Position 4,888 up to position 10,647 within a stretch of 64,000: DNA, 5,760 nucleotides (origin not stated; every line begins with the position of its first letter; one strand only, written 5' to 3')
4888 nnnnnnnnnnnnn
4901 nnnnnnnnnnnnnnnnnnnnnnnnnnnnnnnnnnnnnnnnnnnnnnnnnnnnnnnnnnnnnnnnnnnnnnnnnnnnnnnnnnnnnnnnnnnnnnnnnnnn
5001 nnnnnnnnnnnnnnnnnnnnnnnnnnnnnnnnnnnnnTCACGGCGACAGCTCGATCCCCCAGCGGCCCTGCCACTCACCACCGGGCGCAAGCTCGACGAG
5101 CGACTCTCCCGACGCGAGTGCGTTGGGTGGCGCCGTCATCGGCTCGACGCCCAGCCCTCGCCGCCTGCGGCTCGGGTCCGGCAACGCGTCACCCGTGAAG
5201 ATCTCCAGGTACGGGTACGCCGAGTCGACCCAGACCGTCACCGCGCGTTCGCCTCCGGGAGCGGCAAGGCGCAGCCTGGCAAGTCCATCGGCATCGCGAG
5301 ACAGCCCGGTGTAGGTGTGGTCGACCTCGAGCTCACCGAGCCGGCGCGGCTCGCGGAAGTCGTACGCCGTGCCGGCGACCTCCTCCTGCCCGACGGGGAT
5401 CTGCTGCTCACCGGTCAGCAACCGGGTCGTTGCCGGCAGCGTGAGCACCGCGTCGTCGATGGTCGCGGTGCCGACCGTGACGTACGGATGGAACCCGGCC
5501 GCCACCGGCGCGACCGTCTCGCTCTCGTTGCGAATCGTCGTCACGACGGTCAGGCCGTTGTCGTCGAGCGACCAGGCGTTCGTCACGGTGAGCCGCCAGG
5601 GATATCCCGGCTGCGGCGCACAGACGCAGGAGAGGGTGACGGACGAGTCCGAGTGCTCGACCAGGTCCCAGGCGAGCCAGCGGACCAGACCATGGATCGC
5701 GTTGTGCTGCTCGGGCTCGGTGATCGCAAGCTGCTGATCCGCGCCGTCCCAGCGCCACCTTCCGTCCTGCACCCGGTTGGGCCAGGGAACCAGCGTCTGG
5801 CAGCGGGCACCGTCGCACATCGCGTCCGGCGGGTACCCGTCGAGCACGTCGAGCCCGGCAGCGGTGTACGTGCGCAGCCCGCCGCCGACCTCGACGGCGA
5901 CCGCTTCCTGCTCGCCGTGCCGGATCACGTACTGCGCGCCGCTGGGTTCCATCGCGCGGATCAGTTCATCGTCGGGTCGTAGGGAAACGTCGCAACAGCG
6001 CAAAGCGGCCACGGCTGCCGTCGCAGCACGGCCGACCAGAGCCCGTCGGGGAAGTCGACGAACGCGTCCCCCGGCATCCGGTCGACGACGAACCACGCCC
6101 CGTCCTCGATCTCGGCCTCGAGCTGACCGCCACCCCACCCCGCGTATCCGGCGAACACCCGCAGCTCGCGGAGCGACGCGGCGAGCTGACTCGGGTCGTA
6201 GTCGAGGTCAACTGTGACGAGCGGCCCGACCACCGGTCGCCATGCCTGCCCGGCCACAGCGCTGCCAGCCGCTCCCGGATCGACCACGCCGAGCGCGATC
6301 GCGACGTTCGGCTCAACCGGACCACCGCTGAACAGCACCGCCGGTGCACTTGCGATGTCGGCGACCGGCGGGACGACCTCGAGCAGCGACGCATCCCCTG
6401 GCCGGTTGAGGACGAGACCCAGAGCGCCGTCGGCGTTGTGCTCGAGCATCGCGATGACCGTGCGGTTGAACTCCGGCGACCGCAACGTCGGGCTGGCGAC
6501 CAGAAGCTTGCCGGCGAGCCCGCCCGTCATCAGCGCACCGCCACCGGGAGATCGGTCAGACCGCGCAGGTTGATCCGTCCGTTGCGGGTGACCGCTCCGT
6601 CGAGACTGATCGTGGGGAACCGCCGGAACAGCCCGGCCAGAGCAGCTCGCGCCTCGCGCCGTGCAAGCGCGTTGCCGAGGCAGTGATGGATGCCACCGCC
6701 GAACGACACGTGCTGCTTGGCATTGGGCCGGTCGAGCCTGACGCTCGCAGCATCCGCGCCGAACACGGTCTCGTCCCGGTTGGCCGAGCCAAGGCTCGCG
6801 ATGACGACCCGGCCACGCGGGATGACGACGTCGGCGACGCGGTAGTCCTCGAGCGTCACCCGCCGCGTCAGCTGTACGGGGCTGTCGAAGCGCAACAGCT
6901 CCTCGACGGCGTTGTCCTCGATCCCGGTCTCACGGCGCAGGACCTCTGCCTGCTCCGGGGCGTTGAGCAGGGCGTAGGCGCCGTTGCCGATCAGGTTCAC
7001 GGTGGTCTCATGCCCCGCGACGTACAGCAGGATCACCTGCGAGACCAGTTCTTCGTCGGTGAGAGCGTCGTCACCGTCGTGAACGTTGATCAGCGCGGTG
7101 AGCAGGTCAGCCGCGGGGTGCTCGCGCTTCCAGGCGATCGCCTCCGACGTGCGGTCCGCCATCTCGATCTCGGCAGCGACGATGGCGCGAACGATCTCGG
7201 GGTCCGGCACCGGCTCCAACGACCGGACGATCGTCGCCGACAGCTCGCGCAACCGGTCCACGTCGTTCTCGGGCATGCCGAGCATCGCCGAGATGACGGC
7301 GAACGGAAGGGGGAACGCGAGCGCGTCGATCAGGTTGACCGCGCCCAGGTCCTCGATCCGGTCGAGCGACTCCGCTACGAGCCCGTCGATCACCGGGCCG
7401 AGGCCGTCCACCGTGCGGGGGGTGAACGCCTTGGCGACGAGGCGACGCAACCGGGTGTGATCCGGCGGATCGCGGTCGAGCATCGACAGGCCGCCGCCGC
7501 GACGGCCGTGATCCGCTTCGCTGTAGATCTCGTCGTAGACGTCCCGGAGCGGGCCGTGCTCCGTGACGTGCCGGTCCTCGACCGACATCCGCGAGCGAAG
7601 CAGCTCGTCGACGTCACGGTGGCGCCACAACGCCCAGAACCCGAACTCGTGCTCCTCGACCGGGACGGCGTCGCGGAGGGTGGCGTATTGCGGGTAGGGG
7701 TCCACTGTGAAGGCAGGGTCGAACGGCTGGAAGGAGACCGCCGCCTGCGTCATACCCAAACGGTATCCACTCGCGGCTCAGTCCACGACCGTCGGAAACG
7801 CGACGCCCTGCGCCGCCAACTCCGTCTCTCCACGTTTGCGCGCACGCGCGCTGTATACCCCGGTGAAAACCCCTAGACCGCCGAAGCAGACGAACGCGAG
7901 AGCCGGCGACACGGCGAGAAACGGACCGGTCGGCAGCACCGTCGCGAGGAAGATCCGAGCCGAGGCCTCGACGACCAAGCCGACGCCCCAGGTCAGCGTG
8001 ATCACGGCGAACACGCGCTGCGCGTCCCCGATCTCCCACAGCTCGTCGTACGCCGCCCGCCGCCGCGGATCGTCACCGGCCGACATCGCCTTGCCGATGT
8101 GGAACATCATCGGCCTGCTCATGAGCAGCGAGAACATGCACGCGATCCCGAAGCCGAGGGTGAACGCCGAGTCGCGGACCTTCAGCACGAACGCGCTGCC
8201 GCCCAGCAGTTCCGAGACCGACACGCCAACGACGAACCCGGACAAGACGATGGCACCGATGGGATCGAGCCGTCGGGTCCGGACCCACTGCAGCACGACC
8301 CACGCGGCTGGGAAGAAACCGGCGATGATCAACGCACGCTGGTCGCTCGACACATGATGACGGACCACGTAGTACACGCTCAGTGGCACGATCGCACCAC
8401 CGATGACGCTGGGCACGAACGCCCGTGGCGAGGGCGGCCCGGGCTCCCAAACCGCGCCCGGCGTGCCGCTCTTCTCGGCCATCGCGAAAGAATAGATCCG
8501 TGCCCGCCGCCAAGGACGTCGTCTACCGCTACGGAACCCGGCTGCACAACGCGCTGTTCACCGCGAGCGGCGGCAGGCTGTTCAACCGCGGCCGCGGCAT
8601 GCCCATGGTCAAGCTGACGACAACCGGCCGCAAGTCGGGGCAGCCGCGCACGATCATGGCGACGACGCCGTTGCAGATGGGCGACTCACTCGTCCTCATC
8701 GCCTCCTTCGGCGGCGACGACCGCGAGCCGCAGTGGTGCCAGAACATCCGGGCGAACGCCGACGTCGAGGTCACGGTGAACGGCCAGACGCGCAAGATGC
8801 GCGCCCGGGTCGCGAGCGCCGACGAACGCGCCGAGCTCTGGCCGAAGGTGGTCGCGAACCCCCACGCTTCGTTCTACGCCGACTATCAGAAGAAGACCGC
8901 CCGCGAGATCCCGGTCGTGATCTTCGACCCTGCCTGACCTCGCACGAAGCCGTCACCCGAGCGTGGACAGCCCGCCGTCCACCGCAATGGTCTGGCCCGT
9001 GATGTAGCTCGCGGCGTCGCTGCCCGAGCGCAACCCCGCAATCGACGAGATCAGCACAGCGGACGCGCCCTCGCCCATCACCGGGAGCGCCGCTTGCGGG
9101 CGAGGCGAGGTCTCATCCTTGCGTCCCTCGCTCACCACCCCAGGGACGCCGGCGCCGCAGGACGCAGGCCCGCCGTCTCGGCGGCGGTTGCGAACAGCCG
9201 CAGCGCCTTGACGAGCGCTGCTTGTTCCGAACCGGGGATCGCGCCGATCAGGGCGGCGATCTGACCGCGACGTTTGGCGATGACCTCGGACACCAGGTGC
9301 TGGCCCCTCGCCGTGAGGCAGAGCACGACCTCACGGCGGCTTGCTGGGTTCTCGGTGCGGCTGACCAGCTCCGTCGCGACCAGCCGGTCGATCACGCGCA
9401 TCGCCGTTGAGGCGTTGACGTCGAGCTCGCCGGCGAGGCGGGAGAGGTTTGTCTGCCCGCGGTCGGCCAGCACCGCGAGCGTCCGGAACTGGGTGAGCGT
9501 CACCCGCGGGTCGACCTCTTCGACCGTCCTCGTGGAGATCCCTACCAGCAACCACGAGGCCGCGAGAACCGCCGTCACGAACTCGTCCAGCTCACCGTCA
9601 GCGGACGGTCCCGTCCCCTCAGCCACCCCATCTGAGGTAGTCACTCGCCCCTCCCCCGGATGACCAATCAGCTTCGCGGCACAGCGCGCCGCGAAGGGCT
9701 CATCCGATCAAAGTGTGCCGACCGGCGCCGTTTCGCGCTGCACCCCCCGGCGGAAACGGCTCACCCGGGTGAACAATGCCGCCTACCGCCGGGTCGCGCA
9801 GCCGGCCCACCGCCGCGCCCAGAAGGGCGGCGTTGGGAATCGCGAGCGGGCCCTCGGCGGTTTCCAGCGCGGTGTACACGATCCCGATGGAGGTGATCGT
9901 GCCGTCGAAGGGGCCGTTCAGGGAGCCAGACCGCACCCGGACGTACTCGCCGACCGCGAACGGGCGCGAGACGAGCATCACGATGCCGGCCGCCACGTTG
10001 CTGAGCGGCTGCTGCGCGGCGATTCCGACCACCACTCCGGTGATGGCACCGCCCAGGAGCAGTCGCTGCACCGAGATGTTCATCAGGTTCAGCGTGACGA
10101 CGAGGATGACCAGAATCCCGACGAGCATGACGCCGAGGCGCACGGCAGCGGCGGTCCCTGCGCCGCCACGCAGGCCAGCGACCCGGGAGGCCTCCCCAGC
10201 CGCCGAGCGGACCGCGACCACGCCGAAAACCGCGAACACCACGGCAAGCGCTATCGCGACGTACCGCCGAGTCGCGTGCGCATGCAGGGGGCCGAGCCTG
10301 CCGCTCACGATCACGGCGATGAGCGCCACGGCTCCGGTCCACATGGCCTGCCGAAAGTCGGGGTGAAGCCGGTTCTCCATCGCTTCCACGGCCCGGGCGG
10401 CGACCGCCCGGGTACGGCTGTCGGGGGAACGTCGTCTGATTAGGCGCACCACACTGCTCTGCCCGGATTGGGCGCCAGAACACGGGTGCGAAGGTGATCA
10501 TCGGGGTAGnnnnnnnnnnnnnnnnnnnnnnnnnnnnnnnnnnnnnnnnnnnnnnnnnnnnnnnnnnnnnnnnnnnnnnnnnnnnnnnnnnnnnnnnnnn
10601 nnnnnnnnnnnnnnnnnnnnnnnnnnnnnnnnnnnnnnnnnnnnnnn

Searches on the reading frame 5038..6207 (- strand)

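Call 53: search_protein_families(library=pfam, proteins=[window:5038-6207:-], max_evalue=0.0001)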
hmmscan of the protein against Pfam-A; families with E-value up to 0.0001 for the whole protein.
window:5038-6207:- (389 aa): 1 family
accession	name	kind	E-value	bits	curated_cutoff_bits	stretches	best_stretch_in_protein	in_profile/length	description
PF01263.26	Aldose_epim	-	8e-42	144.1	27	1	92-382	2-295/299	Aldose 1-epimerase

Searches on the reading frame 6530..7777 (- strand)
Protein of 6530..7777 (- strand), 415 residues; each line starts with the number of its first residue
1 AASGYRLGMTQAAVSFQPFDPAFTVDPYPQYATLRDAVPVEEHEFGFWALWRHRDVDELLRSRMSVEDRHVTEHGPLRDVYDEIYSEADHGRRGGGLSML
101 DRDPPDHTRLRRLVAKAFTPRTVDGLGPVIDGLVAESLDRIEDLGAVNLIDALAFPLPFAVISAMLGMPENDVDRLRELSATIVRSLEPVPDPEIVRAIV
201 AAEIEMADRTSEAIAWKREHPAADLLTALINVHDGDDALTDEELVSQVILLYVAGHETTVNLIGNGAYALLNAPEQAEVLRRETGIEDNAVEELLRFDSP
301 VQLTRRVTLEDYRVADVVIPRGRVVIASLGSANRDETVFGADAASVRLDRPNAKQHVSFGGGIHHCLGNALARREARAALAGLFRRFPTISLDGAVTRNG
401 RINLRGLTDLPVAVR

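Call 53: search_protein_families(library=pfam, proteins=[window:6530-7777:-], max_evalue=0.0001)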
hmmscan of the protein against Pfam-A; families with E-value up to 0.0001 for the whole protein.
window:6530-7777:- (415 aa): 1 family
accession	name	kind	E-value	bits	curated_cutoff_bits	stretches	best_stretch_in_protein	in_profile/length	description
PF00067.27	p450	-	6.2e-27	94.9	22.8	1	219-388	235-433/462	Cytochrome P450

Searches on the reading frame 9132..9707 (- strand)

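Call 53: search_protein_families(library=pfam, proteins=[window:9132-9707:-], max_evalue=0.0001)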
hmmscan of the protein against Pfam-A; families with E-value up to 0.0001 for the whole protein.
window:9132-9707:- (191 aa): 3 families
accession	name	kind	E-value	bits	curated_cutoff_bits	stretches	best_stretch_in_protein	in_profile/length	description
PF01047.28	MarR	-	1.9e-13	50.5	24.6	1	69-127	1-59/59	MarR family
PF12802.13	MarR_2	-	3.4e-09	37.2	27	1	69-125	3-60/61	MarR family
PF13463.12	HTH_27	-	1.2e-05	25.9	22.2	1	83-135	16-68/68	Winged helix DNA-binding domain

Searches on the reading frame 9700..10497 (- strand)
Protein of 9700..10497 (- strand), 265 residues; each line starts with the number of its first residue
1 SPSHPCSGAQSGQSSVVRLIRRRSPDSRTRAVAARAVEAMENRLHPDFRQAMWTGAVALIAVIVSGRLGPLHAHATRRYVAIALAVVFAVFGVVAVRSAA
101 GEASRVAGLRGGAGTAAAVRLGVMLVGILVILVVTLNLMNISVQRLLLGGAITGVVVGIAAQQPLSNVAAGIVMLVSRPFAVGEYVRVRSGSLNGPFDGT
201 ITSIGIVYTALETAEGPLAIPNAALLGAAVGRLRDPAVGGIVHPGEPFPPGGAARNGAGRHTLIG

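Call 54: search_protein_families(library=pfam, proteins=[window:9700-10497:-], max_evalue=0.0001)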
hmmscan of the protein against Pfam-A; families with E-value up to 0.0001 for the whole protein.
window:9700-10497:- (265 aa): 1 family
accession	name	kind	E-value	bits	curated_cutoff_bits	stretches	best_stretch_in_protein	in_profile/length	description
PF00924.24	MS_channel_2nd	-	1.3e-10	41.7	20.2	1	164-228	2-61/68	Mechanosensitive ion channel, beta-domain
